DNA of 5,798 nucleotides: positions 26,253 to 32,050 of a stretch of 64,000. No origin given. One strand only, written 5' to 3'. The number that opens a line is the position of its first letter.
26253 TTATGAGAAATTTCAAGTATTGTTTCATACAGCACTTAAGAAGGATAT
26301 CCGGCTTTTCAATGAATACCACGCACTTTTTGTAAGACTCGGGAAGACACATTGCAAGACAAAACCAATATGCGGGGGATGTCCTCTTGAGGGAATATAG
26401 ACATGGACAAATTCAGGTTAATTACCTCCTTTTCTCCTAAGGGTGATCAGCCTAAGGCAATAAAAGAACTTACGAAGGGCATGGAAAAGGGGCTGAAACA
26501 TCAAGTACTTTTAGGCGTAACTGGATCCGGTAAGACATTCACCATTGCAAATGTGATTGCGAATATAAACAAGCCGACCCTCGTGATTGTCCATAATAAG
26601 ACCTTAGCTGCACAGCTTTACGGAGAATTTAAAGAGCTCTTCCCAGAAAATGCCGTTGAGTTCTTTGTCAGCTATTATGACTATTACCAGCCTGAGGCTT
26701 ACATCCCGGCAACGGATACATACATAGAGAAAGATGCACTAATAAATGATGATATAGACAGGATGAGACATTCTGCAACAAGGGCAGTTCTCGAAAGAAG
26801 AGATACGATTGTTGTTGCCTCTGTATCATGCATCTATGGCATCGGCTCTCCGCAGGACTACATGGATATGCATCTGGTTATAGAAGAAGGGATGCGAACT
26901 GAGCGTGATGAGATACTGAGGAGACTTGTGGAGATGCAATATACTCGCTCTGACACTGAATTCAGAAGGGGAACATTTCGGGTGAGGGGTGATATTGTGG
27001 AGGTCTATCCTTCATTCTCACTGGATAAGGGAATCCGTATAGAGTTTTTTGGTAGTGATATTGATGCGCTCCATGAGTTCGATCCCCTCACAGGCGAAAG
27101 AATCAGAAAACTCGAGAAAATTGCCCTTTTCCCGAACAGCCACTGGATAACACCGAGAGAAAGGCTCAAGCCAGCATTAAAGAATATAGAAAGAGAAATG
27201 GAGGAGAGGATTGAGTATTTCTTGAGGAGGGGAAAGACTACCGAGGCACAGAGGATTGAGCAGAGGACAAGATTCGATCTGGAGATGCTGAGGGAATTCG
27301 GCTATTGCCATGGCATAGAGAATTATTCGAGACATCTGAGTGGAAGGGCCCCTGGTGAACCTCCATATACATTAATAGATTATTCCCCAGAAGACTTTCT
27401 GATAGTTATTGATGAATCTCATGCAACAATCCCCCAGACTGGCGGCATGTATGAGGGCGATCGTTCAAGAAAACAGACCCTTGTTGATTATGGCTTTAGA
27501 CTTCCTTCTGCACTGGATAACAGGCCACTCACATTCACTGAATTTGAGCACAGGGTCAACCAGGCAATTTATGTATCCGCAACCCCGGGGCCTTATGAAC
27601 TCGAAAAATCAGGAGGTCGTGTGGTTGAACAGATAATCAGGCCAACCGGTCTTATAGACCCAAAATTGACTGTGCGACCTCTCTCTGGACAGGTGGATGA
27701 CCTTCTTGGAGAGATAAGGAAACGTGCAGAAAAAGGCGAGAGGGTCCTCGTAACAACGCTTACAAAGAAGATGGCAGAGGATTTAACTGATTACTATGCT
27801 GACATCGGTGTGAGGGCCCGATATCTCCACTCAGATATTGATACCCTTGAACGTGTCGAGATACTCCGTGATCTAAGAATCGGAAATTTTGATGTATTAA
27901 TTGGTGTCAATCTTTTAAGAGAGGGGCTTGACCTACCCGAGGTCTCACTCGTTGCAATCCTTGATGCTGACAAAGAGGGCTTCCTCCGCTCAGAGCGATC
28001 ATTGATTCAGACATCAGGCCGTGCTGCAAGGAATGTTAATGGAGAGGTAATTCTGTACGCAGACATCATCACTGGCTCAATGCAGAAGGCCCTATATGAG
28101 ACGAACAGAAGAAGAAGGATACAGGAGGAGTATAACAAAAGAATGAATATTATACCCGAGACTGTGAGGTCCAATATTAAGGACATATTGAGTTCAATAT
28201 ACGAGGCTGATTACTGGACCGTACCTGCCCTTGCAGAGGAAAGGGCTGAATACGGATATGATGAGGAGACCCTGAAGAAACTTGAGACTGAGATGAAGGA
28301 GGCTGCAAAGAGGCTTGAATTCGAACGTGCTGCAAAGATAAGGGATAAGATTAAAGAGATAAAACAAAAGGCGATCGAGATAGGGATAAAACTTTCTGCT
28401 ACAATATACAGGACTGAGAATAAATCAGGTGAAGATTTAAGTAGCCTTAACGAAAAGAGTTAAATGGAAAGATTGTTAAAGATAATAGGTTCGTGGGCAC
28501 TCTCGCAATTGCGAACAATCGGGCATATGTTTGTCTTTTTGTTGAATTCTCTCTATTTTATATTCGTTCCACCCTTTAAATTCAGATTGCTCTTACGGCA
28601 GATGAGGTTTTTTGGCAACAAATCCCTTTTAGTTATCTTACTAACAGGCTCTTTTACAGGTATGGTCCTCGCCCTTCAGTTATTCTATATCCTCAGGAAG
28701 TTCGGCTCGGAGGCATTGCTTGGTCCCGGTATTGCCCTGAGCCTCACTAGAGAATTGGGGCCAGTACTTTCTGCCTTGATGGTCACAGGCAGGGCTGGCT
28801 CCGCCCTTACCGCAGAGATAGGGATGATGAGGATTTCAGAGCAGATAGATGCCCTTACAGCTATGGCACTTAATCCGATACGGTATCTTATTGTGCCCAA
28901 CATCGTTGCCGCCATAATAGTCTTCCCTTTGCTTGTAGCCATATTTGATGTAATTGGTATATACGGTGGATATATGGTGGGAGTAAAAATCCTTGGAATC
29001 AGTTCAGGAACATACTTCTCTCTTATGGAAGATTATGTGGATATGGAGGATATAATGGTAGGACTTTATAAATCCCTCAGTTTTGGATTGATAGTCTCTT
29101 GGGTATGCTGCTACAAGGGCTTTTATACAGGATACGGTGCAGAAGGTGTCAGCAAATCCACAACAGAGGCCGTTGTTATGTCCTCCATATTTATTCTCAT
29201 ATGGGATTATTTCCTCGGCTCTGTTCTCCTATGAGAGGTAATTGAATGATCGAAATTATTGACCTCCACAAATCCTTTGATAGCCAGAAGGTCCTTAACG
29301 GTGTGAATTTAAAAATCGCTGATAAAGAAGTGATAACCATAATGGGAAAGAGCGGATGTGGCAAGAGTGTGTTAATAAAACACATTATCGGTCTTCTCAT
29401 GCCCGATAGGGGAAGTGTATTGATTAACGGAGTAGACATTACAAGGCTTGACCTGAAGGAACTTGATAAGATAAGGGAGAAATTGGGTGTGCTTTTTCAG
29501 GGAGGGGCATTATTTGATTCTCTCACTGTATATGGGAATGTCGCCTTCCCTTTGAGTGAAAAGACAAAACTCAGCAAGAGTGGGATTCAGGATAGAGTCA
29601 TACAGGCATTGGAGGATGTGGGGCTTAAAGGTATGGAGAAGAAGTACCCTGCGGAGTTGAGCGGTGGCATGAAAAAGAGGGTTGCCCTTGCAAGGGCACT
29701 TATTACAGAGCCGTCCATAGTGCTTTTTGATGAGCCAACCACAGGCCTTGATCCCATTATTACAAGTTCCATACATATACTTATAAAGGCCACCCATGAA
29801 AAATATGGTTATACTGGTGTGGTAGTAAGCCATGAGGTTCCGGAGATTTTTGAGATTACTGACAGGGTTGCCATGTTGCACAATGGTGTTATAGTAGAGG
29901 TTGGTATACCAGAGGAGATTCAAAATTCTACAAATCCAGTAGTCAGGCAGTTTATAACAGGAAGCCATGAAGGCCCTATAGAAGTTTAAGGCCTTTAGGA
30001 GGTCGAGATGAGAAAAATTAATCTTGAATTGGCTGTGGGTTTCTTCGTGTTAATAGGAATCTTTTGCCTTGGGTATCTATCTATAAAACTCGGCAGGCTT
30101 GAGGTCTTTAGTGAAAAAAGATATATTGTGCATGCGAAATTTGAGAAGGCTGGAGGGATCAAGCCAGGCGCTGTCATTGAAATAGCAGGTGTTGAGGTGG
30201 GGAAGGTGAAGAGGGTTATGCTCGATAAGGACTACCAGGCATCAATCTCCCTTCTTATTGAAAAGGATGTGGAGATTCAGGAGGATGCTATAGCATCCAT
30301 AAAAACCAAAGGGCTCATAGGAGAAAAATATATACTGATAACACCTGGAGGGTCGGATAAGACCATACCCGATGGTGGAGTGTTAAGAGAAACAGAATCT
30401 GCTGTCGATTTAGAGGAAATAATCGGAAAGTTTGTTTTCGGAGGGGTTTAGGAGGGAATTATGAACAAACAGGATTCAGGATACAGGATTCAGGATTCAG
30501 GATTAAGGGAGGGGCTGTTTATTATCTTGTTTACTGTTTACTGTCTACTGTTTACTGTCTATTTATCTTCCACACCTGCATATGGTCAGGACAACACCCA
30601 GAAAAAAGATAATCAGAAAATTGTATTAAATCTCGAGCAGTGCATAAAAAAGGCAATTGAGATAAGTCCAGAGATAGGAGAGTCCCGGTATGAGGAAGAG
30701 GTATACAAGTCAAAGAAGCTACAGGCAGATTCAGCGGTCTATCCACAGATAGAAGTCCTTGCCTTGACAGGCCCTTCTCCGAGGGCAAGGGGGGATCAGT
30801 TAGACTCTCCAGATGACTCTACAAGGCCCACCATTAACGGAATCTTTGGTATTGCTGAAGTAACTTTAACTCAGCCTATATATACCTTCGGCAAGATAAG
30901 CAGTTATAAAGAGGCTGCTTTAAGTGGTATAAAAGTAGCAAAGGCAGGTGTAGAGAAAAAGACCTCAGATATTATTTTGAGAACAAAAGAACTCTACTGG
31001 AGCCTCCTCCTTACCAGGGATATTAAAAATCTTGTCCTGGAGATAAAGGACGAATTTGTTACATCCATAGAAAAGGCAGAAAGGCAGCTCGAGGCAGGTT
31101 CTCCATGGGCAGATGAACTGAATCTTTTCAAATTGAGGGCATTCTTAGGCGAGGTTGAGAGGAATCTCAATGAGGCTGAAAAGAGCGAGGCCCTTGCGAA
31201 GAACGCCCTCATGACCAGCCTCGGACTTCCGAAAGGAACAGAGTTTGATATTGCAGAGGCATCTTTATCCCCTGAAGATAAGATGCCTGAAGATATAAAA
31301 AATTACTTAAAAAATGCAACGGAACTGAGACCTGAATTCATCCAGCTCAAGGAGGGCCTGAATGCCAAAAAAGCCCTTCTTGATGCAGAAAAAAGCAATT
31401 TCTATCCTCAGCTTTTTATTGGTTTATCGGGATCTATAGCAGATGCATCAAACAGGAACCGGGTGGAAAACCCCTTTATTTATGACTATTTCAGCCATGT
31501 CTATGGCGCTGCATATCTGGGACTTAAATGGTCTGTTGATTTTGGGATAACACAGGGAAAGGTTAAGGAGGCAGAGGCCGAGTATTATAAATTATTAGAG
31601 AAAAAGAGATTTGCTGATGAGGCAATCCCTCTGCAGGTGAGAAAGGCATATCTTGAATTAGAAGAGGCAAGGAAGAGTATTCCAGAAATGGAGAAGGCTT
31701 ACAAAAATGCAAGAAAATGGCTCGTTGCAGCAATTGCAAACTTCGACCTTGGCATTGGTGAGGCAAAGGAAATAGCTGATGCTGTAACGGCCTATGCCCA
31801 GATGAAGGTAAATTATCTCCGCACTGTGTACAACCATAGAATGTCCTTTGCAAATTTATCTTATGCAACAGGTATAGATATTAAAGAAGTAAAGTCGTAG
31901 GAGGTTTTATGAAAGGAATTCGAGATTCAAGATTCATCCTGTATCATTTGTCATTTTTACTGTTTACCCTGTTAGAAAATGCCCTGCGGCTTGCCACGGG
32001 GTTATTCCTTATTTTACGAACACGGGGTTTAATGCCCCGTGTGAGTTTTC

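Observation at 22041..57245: Arrays share an architecture of about 5 units (35 nt) although the unit sequence differs, and some units mirror MITE termini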

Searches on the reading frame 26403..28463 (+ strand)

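Call 69: search_protein_families(library=pfam, proteins=[window:26403-28463:+])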
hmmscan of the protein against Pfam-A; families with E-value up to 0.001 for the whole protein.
window:26403-28463:+ (686 aa): 6 families
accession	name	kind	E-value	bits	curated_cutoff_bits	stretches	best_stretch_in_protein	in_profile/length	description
PF17757.6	UvrB_inter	-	1.2e-31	109.1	22.9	1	159-248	2-91/91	UvrB interaction domain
PF00271.37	Helicase_C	-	2.6e-19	70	23.5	1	434-544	6-109/110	Helicase conserved C-terminal domain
PF12344.14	UvrB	-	4.2e-18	65.4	27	1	551-592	1-42/43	Ultra-violet resistance protein B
PF04851.21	ResIII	-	8.3e-14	52.3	22.5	1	12-84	4-81/164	Type III restriction enzyme, res subunit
PF02151.25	UVR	-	5.6e-10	39.1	21.5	1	622-655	2-35/36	UvrB/uvrC motif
PF00270.35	DEAD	-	1.6e-05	25.1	26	1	15-83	3-72/167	DEAD/DEAH box helicase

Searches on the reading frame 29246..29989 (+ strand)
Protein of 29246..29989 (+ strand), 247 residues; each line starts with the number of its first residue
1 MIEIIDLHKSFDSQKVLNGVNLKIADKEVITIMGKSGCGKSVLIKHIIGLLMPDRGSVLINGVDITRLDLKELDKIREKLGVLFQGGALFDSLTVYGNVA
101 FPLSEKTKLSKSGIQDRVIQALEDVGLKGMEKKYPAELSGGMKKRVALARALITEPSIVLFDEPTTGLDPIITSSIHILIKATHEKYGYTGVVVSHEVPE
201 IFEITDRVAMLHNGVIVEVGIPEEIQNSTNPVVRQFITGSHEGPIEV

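Call 69: search_protein_families(library=pfam, proteins=[window:29246-29989:+])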
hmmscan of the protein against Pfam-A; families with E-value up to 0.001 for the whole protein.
window:29246-29989:+ (247 aa): 3 families
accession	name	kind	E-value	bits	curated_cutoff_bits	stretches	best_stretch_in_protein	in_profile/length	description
PF00005.33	ABC_tran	-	7.9e-36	124.1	25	1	17-166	1-137/137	ABC transporter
PF13304.12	AAA_21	-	2e-06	28.6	27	1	135-197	235-299/304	AAA domain, putative AbiEii toxin, Type IV TA system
PF13555.12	AAA_29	-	0.00089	19.4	27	0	18-55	13-50/61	P-loop containing region of AAA domain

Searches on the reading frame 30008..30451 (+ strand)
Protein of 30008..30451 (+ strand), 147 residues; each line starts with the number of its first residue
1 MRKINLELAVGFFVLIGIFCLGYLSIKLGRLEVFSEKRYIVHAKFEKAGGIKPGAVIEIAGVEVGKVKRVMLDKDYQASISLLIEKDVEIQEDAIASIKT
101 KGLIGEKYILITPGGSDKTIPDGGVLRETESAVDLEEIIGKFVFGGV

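Call 69: search_protein_families(library=pfam, proteins=[window:30008-30451:+])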
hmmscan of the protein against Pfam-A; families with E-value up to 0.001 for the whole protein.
window:30008-30451:+ (147 aa): 1 family
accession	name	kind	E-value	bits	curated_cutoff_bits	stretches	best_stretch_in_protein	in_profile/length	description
PF02470.25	MlaD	-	4.1e-19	69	25.1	1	39-114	3-81/81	MlaD protein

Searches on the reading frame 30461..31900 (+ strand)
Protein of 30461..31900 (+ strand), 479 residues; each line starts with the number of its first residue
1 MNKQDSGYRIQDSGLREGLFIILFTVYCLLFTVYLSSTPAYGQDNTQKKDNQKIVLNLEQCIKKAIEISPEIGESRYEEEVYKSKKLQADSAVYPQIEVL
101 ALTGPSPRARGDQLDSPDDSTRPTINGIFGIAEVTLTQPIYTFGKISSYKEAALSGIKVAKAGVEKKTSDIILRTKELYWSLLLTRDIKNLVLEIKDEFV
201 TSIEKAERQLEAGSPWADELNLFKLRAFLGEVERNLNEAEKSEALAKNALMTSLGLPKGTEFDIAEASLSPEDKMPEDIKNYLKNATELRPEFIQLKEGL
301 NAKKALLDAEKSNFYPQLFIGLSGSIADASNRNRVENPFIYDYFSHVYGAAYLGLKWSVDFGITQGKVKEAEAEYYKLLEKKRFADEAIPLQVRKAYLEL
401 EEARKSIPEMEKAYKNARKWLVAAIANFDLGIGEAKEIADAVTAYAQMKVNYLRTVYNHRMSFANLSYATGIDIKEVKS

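Call 15: search_protein_families(library=pfam, proteins=[window:30461-31900:+])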
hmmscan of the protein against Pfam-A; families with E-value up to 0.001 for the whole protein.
window:30461-31900:+ (479 aa): 1 family
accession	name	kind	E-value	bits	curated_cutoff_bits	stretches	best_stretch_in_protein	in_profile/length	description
PF02321.23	OEP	-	1.5e-33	116.6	22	2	283-471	5-187/187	Outer membrane efflux protein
